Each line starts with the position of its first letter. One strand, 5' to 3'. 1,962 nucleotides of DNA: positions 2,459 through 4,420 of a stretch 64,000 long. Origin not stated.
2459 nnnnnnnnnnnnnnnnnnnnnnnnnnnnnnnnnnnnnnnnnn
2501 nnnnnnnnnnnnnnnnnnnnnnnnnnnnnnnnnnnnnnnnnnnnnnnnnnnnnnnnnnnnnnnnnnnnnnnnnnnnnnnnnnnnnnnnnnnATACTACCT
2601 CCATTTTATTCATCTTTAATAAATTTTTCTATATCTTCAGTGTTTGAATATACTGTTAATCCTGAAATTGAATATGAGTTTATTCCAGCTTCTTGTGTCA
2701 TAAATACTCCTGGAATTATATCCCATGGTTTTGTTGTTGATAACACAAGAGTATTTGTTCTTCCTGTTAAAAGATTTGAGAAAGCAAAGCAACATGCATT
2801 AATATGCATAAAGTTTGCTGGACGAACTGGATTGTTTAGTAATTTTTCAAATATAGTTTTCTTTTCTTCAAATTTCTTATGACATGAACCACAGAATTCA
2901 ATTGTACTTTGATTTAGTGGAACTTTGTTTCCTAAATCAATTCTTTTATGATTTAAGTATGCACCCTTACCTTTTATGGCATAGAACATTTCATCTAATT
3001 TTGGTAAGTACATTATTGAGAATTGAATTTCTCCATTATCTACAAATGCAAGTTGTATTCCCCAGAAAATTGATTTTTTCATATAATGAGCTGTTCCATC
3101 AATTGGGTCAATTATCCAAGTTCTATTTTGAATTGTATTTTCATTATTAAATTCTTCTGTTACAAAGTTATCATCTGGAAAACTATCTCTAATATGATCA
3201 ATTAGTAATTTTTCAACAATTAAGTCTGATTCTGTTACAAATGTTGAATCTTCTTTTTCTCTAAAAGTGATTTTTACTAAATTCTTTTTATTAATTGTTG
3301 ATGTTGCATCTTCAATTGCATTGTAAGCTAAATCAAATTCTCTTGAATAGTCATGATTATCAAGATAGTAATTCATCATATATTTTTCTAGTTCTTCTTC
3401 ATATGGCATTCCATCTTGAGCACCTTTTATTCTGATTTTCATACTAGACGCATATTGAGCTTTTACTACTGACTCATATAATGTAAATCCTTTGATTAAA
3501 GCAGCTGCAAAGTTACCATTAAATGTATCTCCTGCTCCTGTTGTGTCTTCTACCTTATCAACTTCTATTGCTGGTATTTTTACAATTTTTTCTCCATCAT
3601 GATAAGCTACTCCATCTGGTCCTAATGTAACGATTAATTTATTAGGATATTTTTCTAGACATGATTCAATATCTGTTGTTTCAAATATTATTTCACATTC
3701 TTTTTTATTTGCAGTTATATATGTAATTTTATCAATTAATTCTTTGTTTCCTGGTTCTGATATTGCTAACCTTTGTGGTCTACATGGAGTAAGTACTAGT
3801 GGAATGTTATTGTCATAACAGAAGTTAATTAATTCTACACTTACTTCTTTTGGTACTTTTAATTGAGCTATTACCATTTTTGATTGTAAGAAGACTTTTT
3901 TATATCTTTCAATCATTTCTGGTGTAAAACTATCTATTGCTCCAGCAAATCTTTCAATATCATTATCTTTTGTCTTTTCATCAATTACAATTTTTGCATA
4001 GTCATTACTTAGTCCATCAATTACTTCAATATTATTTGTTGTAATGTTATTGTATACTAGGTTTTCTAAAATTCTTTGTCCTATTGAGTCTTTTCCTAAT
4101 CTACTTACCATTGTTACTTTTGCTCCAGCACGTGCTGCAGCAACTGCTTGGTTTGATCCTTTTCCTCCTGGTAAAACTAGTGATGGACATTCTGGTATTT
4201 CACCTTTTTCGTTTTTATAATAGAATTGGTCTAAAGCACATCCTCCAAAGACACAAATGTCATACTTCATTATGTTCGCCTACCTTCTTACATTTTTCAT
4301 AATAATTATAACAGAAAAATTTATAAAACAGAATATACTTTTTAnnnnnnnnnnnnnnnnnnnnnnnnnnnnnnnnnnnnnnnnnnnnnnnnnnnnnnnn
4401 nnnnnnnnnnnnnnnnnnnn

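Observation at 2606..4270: Single-polypeptide fusion of a PfkB sugar kinase and an inositol-monophosphatase-family phosphatase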

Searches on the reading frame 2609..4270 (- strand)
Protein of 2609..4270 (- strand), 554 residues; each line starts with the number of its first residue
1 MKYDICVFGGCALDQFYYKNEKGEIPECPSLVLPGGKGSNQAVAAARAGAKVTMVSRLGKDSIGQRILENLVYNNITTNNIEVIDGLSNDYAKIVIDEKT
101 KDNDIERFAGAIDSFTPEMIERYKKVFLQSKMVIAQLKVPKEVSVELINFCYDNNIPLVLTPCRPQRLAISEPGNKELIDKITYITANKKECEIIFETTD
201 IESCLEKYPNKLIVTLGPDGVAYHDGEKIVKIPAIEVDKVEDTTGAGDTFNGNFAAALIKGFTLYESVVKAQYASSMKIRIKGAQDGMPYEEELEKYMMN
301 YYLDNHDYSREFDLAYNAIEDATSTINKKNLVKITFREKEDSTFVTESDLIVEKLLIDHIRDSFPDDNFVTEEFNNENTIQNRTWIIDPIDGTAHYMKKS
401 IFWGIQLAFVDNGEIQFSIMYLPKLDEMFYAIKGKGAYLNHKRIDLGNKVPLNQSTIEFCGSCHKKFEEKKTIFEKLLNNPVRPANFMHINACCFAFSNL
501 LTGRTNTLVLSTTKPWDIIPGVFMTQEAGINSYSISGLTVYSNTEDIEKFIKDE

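Call 4: search_protein_families(library=pfam, proteins=[window:2609-4270:-], max_evalue=0.01)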
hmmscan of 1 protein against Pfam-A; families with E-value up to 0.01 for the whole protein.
window:2609-4270:- (554 aa): 3 families
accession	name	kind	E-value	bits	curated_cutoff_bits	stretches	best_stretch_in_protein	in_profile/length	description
PF00294.29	PfkB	-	2.6e-46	158.8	25.8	1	4-289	3-300/302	pfkB family carbohydrate kinase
PF00459.30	Inositol_P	-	8.4e-35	121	27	1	314-531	12-234/271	Inositol monophosphatase family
PF08543.17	Phos_pyr_kin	-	0.0016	18.3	27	1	176-274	114-227/246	Phosphomethylpyrimidine kinase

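Call 5: search_protein_families(library=ncbifam, proteins=[window:2609-4270:-], max_evalue=0.01)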
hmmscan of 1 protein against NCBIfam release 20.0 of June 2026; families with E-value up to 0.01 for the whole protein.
window:2609-4270:- (554 aa): 28 families (the best 25 are shown)
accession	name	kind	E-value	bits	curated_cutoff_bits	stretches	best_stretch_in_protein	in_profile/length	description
TIGR02152.1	D_ribokin_bact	equivalog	3.6e-62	210.4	299.65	1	5-295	1-297/298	ribokinase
NF008353.0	PRK11142.1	equivalog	1e-43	150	341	1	32-299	36-304/307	ribokinase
TIGR02067.1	his_9_HisN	equivalog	9.6e-33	113.7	275.15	1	334-542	25-231/252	histidinol-phosphatase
NF008027.1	PRK10757.1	equivalog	6.5e-23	81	332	1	337-538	32-233/267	inositol-1-monophosphatase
TIGR01331.1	bisphos_cysQ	equivalog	1.6e-21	77.1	228.8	1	321-533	11-225/250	3'(2'),5'-bisphosphate nucleotidase CysQ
TIGR04382.1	myo_inos_iolC_N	equivalog_domain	3.1e-21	75.9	300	2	177-298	184-309/309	5-dehydro-2-deoxygluconokinase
NF040938.1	KDG_KDGal_kin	equivalog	9.4e-20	70.9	400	1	180-298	182-303/305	bifunctional 2-dehydro-3-deoxygluconokinase/2-dehydro-3-deoxygalactonokinase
NF009321.0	PRK12676.1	equivalog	1.7e-16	60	264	1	315-529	14-223/264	bifunctional fructose-bisphosphatase/inositol-phosphate phosphatase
NF006957.1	PRK09434.1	equivalog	1.8e-15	57.3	450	2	195-294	193-302/302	fructokinase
TIGR02198.1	rfaE_dom_I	equivalog_domain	1e-14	54.4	345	1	4-285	9-303/315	D-glycero-beta-D-manno-heptose-7-phosphate kinase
NF053626.1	RibKinHalex1628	equivalog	1.1e-14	54.7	330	1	35-283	38-277/293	ATP-dependent ribose-1-phosphate kinase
NF041134.1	R1P_kin_Thcocales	equivalog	3.8e-14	52.8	500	1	35-292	37-276/291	ADP-dependent ribose-1-phosphate kinase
NF041164.1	NucKinThplmales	equivalog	4.7e-14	52.3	450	1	35-281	38-274/295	nucleoside kinase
NF007321.0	PRK09813.1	equivalog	1e-12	48.1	247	1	178-284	156-260/261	fructoselysine 6-kinase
TIGR03168.1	1-PFK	subfamily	4.3e-12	45.6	216.4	1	33-294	33-295/305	hexose kinase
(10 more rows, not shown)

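Call 7: find_homologous_proteins(query=window:2609-4270:-, max_evalue=0.00001)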
Query window:2609-4270:- (554 aa): 2556 proteins with E <= 0.00001 among 8000 candidates; the best 120 are listed.
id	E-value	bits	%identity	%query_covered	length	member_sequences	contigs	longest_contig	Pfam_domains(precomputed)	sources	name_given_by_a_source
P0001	0.0e+0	1256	99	100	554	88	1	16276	PF00459.31,PF00294.30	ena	-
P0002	0.0e+0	1144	88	100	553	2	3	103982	PF00459.31,PF00294.30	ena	-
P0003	0.0e+0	1059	82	100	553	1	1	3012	PF00459.31,PF00294.30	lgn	-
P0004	0.0e+0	1055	80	100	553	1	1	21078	PF00459.31,PF00294.30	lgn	-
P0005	0.0e+0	1036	79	100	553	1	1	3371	PF00459.31,PF00294.30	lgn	-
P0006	0.0e+0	1022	78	100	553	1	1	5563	PF00459.31,PF00294.30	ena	-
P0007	0.0e+0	1021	79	100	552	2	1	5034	PF00459.31,PF00294.30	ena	-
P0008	0.0e+0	1015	78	100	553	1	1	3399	PF00459.31,PF00294.30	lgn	-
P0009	0.0e+0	1014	78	99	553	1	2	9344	PF00459.31,PF00294.30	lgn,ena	-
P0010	0.0e+0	1011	78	100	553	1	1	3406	PF00459.31,PF00294.30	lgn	-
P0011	0.0e+0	1010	77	100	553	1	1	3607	PF00459.31,PF00294.30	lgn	-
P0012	3.7e-291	985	76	99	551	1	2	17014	PF00459.31,PF00294.30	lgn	-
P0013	1.0e-285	967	74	100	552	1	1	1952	PF00459.31,PF00294.30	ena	-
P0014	7.9e-269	911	68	99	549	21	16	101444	PF00459.31,PF00294.30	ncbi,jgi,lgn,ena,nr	ncbi:MAG: hypothetical protein E7162_03230 [Firmicutes bacterium]|nr:hypothetical protein [Bacillota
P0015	1.1e-267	907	70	99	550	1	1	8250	PF00459.31,PF00294.30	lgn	-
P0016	2.4e-266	903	69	99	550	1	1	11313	PF00459.31,PF00294.30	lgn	-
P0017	3.0e-266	902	70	99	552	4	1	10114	PF00459.31,PF00294.30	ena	-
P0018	1.2e-265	900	69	100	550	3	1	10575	PF08543.18,PF00459.31,PF00294.30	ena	-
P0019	2.3e-265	899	68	99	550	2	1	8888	PF00459.31,PF00294.30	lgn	-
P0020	1.0e-264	897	68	100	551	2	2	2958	PF00459.31,PF00294.30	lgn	-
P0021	1.3e-263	894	68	100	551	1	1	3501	PF00459.31,PF00294.30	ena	-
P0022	1.0e-262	891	67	99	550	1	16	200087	PF00459.31,PF00294.30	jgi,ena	-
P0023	4.9e-262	888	68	99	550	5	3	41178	PF00459.31,PF00294.30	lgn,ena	-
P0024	1.0e-261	887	67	99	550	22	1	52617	PF00459.31,PF00294.30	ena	-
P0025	1.2e-261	887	68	99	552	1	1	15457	PF08543.18,PF00459.31,PF00294.30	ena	-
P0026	1.8e-261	887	68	99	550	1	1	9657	PF00459.31,PF00294.30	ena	-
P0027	4.1e-260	882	68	99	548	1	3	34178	PF00459.31,PF00294.30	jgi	-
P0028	1.7e-259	880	67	100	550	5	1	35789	PF00459.31,PF00294.30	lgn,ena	-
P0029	3.2e-258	876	67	100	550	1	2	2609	PF00459.31,PF00294.30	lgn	-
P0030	3.9e-258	876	67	100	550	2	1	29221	PF00459.31,PF00294.30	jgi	-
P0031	3.9e-257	872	68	99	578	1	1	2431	PF00459.31,PF00294.30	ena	-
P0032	3.9e-256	869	71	94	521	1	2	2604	PF00459.31,PF00294.30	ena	-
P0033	1.8e-253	860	66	100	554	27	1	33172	PF00459.31,PF00294.30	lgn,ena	-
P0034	2.0e-253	860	67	99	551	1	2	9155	PF00459.31,PF00294.30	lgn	-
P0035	1.8e-250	850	65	99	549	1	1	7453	PF00459.31,PF00294.30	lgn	-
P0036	5.9e-245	832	65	99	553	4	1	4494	PF00459.31,PF00294.30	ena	-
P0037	3.6e-243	826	64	99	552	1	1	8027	PF00459.31,PF00294.30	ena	-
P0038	7.1e-243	825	64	99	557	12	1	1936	PF00459.31,PF00294.30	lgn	-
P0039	5.0e-242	822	67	94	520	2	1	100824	PF00459.31,PF00294.30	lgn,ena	-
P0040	5.7e-237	806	62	100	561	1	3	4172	PF00459.31,PF00294.30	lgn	-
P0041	3.4e-235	800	62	99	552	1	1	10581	PF00459.31,PF00294.30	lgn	-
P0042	2.7e-228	777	59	100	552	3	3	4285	PF08543.18,PF00459.31,PF00294.30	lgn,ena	-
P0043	2.4e-224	764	60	99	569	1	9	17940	PF00459.31,PF00294.30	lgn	-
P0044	6.2e-224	763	59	100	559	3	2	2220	PF08543.18,PF00459.31,PF00294.30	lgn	-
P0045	6.0e-223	759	59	100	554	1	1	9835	PF00459.31,PF00294.30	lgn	-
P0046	3.8e-222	757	58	100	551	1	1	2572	PF00459.31,PF00294.30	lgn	-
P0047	1.5e-221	755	60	99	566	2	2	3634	PF00459.31,PF00294.30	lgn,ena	-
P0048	5.2e-221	753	60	99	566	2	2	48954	PF00459.31,PF00294.30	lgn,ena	-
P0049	5.6e-221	753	60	99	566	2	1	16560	PF00459.31,PF00294.30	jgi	-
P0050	1.3e-219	748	59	99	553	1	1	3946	PF00459.31,PF00294.30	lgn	-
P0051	3.3e-219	747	57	100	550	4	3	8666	PF08543.18,PF00459.31,PF00294.30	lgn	-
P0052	4.2e-218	744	59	99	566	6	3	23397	PF00459.31,PF00294.30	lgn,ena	-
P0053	1.2e-216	739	59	99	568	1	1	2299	PF00459.31,PF00294.30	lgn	-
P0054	5.2e-216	737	58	99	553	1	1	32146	PF00459.31,PF00294.30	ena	-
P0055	1.6e-215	735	56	100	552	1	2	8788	PF08543.18,PF00459.31,PF00294.30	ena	-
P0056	5.9e-210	717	57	99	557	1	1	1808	PF00459.31,PF00294.30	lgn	-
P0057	6.7e-209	713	57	98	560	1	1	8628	PF00459.31,PF00294.30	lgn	-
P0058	4.9e-208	710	57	98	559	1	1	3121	PF00459.31,PF00294.30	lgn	-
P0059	5.7e-208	710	56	99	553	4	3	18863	PF00459.31,PF00294.30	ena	-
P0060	3.0e-206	704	56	99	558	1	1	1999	PF00459.31,PF00294.30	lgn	-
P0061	9.0e-206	703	56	99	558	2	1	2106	PF00459.31,PF00294.30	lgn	-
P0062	2.5e-204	698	55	99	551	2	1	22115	PF00459.31,PF00294.30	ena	-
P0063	6.5e-203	693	55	99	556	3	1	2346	PF00459.31,PF00294.30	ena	-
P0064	9.8e-202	689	56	99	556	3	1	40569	PF00459.31,PF00294.30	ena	-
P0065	1.2e-201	689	55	99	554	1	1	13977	PF00459.31,PF00294.30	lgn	-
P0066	8.6e-200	683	55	98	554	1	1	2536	PF00459.31,PF00294.30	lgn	-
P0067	9.3e-199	680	55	98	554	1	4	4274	PF00459.31,PF00294.30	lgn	-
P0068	2.1e-198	678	56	99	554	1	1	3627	PF00459.31,PF00294.30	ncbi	-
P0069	2.9e-197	675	54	99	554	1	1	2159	PF00459.31,PF00294.30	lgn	-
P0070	2.1e-196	672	54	97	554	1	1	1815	PF00459.31,PF00294.30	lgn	-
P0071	8.9e-193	660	53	99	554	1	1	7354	PF00459.31,PF00294.30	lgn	-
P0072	1.7e-191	656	54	99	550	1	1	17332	PF00459.31,PF00294.30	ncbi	-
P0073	1.9e-190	652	56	99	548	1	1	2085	PF00459.31,PF00294.30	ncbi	-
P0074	5.9e-190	651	53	99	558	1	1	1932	PF00459.31,PF00294.30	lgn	-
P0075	1.4e-189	649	52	99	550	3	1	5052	PF00459.31,PF00294.30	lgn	-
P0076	4.7e-189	648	52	99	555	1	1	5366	PF00459.31,PF00294.30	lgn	-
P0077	6.4e-189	647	53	96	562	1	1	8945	PF00459.31,PF00294.30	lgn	-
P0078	3.0e-188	645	51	99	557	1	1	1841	PF00459.31,PF00294.30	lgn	-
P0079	6.7e-188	644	54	97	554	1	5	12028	PF00459.31,PF00294.30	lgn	-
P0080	1.6e-187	643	53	99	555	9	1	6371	PF00459.31,PF00294.30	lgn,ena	-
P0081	2.0e-187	642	53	97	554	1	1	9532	PF08543.18,PF00459.31,PF00294.30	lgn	-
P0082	2.7e-187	642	53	96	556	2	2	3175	PF00459.31,PF00294.30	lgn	-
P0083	2.9e-187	642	54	97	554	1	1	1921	PF00459.31,PF00294.30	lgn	-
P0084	3.2e-187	642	54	96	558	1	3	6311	PF00459.31,PF00294.30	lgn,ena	-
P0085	7.5e-187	640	53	96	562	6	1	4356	PF00459.31,PF00294.30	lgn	-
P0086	9.1e-187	640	53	96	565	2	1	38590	PF00459.31,PF00294.30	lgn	-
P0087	1.8e-186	639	51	99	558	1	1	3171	PF08543.18,PF00459.31,PF00294.30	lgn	-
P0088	2.0e-186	639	52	99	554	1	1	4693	PF08543.18,PF00459.31,PF00294.30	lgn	-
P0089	3.2e-186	638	54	97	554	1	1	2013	PF00459.31,PF00294.30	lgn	-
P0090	2.2e-185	636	52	96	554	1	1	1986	PF08543.18,PF00459.31,PF00294.30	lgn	-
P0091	3.2e-185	635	54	96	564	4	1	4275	PF00459.31,PF00294.30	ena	-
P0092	6.1e-185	634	54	96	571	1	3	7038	PF08543.18,PF00459.31,PF01256.23,PF00294.30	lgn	-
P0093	6.7e-185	634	53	97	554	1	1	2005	PF08543.18,PF00459.31,PF00294.30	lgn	-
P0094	6.8e-185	634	52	99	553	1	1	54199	PF00459.31,PF00294.30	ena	-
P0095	6.9e-185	634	51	100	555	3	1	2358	PF00459.31,PF00294.30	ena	-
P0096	1.0e-184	633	52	99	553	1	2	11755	PF00459.31,PF00294.30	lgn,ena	-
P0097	1.0e-184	633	52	97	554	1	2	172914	PF00459.31,PF00294.30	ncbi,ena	-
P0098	1.1e-184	633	52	99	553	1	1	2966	PF00459.31,PF00294.30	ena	-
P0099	1.4e-184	633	52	99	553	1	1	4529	PF00459.31,PF00294.30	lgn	-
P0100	1.5e-184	633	52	99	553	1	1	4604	PF00459.31,PF00294.30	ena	-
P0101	1.5e-184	633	52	96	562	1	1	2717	PF00459.31,PF00294.30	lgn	-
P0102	2.0e-184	632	52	99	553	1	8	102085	PF00459.31,PF00294.30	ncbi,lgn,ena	-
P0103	2.5e-184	632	52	99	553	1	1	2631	PF00459.31,PF00294.30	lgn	-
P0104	3.4e-184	632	51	99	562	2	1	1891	PF00459.31,PF00294.30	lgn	-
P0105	3.4e-184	632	51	99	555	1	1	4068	PF08543.18,PF00459.31,PF00294.30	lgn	-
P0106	3.6e-184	632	54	96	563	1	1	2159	PF00459.31,PF00294.30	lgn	-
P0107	5.0e-184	631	51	99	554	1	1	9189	PF08543.18,PF00459.31,PF00294.30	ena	-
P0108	9.0e-184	630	50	99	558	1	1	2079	PF00459.31,PF00294.30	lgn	-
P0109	9.6e-184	630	52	99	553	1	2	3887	PF00459.31,PF00294.30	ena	-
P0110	1.3e-183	630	52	96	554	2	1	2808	PF08543.18,PF00459.31,PF00294.30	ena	-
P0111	1.4e-183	630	53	96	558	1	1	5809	PF08543.18,PF00459.31,PF00294.30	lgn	-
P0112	1.4e-183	630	53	96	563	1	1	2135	PF00459.31,PF00294.30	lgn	-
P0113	2.5e-183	629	52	96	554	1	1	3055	PF08543.18,PF00459.31,PF00294.30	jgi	-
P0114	5.4e-183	628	51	100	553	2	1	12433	PF00459.31,PF00294.30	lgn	-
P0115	5.8e-183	628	52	97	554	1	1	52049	PF00459.31,PF00294.30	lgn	-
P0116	4.8e-182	625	51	97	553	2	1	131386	PF00459.31,PF00294.30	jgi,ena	-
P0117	5.0e-182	624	52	96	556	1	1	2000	PF00459.31,PF00294.30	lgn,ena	-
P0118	6.6e-182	624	51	96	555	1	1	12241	PF00459.31,PF00294.30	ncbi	-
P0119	7.7e-182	624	51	99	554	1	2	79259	PF00459.31,PF00294.30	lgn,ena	-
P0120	1.4e-181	623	50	99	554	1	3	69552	PF00459.31,PF00294.30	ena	-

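Call 10: search_solved_structures(query=window:2609-4270:-, max_evalue=1e-10)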
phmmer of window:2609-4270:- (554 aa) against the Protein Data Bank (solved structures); distinct sequences matched with E-value up to 1e-10: 50.
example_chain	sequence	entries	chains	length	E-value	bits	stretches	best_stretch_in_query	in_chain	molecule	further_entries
1gqt_A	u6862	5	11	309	1.5e-27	99.7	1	33-298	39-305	RIBOKINASE | PROTEIN (RIBOKINASE)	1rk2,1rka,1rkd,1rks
5zwy_A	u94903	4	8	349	6.3e-25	91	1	4-295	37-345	Ribokinase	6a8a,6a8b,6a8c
2p3n_A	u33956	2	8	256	9.8e-25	90.4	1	343-537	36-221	Inositol-1-monophosphatase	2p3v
9vep_A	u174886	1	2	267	1.6e-22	83.1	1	336-537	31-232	Inositol-1-monophosphatase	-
1vm7_A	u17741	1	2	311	3.6e-22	82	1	30-300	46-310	ribokinase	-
3ry7_A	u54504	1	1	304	5.6e-22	81.3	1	25-295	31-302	Ribokinase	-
3hj6_A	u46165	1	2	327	9.7e-22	80.5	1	35-296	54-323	Fructokinase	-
6tqn_T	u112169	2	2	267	3.2e-21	78.8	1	335-530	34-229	Inositol monophosphatase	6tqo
6wjz_A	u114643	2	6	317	3.3e-21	78.8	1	34-306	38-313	Ribokinase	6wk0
6ib7_A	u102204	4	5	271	3.3e-21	78.8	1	335-530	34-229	Inositol-1-monophosphatase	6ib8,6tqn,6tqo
5byc_A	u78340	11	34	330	3.8e-21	78.6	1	34-306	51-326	Ribokinase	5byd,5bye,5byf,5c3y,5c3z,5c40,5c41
2qfl_A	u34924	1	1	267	6e-21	77.9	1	335-530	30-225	Inositol-1-monophosphatase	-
4x8f_A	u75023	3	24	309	8.8e-21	77.4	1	32-299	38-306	Ribokinase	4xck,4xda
2fv7_A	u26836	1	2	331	1.8e-20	76.4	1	34-295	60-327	Ribokinase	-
6ilr_A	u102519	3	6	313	5.5e-19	71.4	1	30-296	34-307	Ribokinase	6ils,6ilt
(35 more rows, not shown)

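Call 11: find_related_loci(query=window:2609-4270:-, collection=genome_contigs, flank=10000)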
Query window:2609-4270:- (554 aa) in genome_contigs; peptide patterns used: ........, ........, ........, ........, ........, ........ (x = any residue, [..] = any of these).
39 stretches matched a pattern; 3 encode a relative of the query (tblastn E <= 1e-3); 3 distinct loci.
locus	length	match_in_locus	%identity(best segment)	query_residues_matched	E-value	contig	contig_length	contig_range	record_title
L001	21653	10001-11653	92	1-551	0e+0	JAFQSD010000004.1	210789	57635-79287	MAG: Bacilli bacterium isolate RGIG2101 Goat_Colon-3__c704016, whole genome shotgun sequence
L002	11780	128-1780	91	1-551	0e+0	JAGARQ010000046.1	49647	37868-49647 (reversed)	MAG: Bacilli bacterium isolate RGIG8711 Water_deer_Colon-3__c320345, whole genome shotgun sequence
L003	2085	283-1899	56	1-546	0e+0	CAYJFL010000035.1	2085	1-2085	MAG TPA_asm: uncultured Muribaculaceae bacterium isolate ERP123703_co3_11 genome assembly, contig: NODE_48913_length_208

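Call 12: find_encoding_contigs(protein=P0014, flank=8000, max_places=4)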
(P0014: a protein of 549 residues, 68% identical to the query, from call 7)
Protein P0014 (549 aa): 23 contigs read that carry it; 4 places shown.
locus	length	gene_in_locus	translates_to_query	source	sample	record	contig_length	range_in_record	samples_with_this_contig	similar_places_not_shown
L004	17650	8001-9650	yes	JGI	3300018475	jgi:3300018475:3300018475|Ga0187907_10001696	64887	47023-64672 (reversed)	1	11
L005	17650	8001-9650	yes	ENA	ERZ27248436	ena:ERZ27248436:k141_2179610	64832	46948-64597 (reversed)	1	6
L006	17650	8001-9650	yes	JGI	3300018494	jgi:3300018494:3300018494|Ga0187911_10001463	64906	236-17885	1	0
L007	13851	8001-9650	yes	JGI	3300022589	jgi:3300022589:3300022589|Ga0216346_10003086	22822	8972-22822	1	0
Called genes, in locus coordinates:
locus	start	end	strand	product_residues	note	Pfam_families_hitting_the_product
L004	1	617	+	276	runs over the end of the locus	?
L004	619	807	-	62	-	-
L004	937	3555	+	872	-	PF00690:Cation_ATPase_N, PF00122:E1-E2_ATPase, PF13246:Cation_ATPase, PF00702:Hydrolase, PF00689:Cation_ATPase_C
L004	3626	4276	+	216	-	PF25084:LbH_EIF2B (faint), PF25087:GMPPB_C, PF00132:Hexapep (weak)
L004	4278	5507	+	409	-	PF02885:Glycos_trans_3N, PF00591:Glycos_transf_3, PF07831:PYNP_C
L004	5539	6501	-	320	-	PF02557:VanY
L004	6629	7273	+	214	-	PF00768:Peptidase_S11, PF13354:Beta-lactamase2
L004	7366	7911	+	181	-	-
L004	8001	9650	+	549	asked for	PF00294:PfkB, PF00459:Inositol_P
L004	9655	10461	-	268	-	PF00239:Resolvase, PF07508:Recombinase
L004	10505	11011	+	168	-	PF00768:Peptidase_S11, PF07943:PBP5_C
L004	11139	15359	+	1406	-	PF00480:ROK (faint), PF01548:DEDD_Tnp_IS110 (faint), PF01869:BcrAD_BadFG, PF09989:DUF2229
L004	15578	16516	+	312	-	PF13310:Virulence_RhuM, PF02661:Fic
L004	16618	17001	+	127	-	PF00293:NUDIX, PF14815:NUDIX_4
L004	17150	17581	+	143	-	PF01047:MarR, PF12802:MarR_2 (weak)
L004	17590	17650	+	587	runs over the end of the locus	PF00664:ABC_membrane, PF02463:SMC_N (faint), PF00005:ABC_tran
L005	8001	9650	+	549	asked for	PF00294:PfkB, PF00459:Inositol_P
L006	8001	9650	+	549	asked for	PF00294:PfkB, PF00459:Inositol_P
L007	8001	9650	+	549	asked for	PF00294:PfkB, PF00459:Inositol_P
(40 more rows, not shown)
